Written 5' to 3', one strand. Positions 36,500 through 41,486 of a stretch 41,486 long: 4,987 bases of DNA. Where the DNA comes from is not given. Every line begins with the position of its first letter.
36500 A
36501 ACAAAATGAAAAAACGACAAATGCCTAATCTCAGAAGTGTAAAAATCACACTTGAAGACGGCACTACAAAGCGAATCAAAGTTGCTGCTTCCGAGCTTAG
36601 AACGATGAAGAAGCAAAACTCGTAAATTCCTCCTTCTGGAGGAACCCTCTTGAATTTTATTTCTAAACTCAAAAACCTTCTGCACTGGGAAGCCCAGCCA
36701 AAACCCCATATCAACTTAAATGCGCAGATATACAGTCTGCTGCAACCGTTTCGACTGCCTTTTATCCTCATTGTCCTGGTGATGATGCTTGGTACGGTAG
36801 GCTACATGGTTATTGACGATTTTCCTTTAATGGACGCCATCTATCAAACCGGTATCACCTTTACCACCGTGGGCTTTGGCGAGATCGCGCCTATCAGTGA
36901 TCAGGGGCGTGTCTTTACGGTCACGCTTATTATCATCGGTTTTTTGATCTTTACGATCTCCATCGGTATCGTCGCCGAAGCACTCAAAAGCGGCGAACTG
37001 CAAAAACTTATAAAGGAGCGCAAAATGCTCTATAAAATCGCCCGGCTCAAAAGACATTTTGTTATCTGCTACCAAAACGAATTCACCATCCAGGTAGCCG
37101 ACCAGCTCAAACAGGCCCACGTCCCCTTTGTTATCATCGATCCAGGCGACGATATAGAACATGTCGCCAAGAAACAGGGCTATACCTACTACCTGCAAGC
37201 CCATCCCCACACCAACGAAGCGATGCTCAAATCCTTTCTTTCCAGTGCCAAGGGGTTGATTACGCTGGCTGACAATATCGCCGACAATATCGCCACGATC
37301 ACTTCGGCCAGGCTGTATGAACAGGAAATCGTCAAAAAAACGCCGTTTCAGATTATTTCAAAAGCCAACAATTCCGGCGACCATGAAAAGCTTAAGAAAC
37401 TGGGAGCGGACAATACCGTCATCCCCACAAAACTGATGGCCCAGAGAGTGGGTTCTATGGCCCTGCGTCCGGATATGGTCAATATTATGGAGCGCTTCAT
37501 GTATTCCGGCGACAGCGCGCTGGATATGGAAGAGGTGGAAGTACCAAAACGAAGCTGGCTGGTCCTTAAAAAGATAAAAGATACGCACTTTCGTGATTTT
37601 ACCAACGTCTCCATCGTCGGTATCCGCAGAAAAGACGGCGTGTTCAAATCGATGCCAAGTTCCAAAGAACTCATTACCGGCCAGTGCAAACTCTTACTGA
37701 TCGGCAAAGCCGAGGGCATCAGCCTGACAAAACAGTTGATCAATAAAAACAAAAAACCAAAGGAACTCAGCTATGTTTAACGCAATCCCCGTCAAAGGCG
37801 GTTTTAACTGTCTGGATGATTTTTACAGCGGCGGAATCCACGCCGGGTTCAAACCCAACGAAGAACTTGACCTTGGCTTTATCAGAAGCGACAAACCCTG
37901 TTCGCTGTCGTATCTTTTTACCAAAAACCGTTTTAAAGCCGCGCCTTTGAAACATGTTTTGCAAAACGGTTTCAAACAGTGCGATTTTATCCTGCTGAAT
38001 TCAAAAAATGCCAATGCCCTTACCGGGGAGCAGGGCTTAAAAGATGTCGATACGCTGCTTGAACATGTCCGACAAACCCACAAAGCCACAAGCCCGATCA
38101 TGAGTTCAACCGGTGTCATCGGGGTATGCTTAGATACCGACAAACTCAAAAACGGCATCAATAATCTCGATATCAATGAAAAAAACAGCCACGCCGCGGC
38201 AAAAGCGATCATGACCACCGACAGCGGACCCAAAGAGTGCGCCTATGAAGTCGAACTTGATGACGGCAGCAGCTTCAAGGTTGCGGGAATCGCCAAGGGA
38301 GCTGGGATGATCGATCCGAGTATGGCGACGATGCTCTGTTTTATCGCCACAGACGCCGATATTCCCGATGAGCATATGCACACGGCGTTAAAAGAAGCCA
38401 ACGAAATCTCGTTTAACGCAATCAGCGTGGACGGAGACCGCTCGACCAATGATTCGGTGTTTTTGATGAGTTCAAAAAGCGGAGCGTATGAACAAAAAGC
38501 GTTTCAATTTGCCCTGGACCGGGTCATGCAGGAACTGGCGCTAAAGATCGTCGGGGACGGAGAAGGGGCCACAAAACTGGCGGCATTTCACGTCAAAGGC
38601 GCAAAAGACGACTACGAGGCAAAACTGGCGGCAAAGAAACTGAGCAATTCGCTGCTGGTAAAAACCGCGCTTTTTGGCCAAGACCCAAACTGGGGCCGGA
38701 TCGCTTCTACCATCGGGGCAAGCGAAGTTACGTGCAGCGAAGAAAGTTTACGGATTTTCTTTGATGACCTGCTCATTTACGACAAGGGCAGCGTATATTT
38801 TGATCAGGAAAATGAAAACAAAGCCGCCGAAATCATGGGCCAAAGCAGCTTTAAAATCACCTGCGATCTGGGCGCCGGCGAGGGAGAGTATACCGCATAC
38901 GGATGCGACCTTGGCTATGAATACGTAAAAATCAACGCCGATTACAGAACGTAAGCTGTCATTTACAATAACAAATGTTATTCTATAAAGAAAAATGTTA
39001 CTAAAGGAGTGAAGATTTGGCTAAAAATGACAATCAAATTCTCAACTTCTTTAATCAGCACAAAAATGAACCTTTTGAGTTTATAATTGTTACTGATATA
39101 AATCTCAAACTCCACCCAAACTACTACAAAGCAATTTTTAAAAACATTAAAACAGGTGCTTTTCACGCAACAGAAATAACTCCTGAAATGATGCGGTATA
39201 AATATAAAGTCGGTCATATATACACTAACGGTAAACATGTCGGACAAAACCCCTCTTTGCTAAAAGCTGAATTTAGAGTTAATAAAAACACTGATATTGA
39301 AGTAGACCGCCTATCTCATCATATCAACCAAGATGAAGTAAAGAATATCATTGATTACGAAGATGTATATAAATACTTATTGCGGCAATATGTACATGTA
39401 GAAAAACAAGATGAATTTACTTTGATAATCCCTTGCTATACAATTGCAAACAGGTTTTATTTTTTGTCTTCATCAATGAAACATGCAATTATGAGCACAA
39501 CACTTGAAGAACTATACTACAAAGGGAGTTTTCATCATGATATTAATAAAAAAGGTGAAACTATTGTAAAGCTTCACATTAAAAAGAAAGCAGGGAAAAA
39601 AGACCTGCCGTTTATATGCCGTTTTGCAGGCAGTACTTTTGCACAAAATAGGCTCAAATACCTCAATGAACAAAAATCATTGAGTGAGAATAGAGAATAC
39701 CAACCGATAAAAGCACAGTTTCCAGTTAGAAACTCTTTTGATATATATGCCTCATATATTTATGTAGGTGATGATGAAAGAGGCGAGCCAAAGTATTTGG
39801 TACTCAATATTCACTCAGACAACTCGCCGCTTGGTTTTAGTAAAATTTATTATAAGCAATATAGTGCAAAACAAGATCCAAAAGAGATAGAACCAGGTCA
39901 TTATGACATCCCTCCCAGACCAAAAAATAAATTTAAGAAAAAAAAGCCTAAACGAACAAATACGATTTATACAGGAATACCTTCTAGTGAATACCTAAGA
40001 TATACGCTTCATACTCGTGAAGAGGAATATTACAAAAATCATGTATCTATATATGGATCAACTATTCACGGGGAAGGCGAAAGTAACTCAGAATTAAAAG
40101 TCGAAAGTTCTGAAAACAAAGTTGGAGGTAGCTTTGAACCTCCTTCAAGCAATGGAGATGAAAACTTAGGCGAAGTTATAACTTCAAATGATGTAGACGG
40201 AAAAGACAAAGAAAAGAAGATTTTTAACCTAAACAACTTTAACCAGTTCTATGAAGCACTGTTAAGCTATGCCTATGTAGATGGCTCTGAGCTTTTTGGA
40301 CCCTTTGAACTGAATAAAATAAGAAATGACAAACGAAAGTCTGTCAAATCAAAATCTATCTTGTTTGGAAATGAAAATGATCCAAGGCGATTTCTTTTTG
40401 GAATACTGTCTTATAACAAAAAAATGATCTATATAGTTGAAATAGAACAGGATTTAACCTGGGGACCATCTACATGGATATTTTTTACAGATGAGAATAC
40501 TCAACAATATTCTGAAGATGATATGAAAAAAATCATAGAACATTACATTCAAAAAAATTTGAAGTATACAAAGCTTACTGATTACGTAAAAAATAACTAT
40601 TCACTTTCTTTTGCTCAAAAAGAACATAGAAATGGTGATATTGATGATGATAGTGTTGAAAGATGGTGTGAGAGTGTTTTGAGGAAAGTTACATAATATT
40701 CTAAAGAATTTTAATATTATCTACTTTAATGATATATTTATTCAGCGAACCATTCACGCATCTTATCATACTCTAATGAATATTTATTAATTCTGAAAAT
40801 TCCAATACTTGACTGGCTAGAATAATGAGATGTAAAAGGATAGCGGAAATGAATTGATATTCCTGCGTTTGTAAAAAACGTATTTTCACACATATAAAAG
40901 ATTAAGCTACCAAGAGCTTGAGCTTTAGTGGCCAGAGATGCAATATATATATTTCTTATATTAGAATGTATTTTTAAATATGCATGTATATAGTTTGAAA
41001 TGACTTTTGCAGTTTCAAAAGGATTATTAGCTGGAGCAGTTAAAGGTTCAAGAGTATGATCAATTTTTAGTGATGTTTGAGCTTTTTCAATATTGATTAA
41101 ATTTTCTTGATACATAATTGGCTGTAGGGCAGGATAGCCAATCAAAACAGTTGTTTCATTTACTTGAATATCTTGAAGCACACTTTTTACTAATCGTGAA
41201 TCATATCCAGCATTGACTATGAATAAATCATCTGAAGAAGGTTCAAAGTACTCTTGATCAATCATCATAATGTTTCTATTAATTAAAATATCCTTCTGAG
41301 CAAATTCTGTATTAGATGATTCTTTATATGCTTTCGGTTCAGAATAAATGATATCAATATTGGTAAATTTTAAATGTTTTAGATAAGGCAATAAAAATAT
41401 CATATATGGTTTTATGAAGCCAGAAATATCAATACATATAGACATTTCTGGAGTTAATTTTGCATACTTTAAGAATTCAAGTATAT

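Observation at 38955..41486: AT-rich island begins exactly at the argJ stop codon and runs off the window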

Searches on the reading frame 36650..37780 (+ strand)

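Call 3: search_protein_families(library=pfam, proteins=[window:36650-37780:+], max_evalue=0.1)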
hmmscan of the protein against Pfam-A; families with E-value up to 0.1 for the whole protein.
window:36650-37780:+ (376 aa): 5 families
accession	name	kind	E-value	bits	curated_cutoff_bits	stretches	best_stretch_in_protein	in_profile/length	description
PF02254.24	TrkA_N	-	9.7e-16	58.6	23.8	1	137-259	1-116/116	TrkA-N domain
PF07885.22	Ion_trans_2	-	3.4e-15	56.1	22.5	1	39-112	1-77/79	Ion channel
PF02080.26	TrkA_C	-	1.4e-09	38.2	27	1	293-363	1-69/71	TrkA-C domain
PF00520.37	Ion_trans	-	0.017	14.7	25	1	60-114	174-235/241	Ion transport protein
PF07388.17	A-2_8-polyST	-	0.019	15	23.3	1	169-237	233-294/316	Alpha-2,8-polysialyltransferase (POLYST)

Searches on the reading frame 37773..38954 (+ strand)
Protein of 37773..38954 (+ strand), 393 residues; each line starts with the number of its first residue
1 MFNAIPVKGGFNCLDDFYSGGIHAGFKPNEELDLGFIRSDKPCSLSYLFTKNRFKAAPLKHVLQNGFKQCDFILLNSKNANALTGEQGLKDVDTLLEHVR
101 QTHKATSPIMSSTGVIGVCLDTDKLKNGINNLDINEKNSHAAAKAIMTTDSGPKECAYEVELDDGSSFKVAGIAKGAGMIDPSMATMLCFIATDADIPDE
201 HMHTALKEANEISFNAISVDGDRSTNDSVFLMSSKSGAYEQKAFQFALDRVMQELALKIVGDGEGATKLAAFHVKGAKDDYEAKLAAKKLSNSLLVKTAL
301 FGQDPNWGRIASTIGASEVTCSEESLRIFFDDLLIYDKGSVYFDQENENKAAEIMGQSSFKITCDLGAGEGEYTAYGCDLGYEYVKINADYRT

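Call 3: search_protein_families(library=pfam, proteins=[window:37773-38954:+], max_evalue=0.1)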
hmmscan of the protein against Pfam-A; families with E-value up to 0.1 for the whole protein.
window:37773-38954:+ (393 aa): 2 families
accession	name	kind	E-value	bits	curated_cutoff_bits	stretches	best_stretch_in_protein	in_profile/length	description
PF01960.23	ArgJ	-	2.3e-128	428.6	32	1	20-393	3-377/377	ArgJ family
PF14339.12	DUF4394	-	0.022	14.6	29.6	1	89-179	143-226/230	Domain of unknown function (DUF4394)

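Call 8: find_encoding_contigs(protein=window:37773-38954:+, flank=10000, max_places=10)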
Protein window:37773-38954:+ (393 aa): no gene with exactly this product is on record in the collection.

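Call 64: find_related_loci(query=window:37773-38954:+, collection=metagenome_contigs, flank=10000)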
Query window:37773-38954:+ (393 aa) in metagenome_contigs; peptide patterns used: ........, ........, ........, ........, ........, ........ (x = any residue, [..] = any of these).
58 stretches matched a pattern; 1 encode a relative of the query (tblastn E <= 1e-3); 1 distinct loci.
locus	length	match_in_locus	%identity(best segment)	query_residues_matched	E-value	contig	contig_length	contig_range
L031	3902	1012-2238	39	7-393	5e-77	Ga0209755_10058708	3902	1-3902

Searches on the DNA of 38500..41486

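Call 88: search_rna_families(source=window, start=38500, end=41486, threshold=evalue, max_evalue=0.1)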
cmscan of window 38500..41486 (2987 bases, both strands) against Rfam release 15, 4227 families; matches with E-value up to 0.1: 0.
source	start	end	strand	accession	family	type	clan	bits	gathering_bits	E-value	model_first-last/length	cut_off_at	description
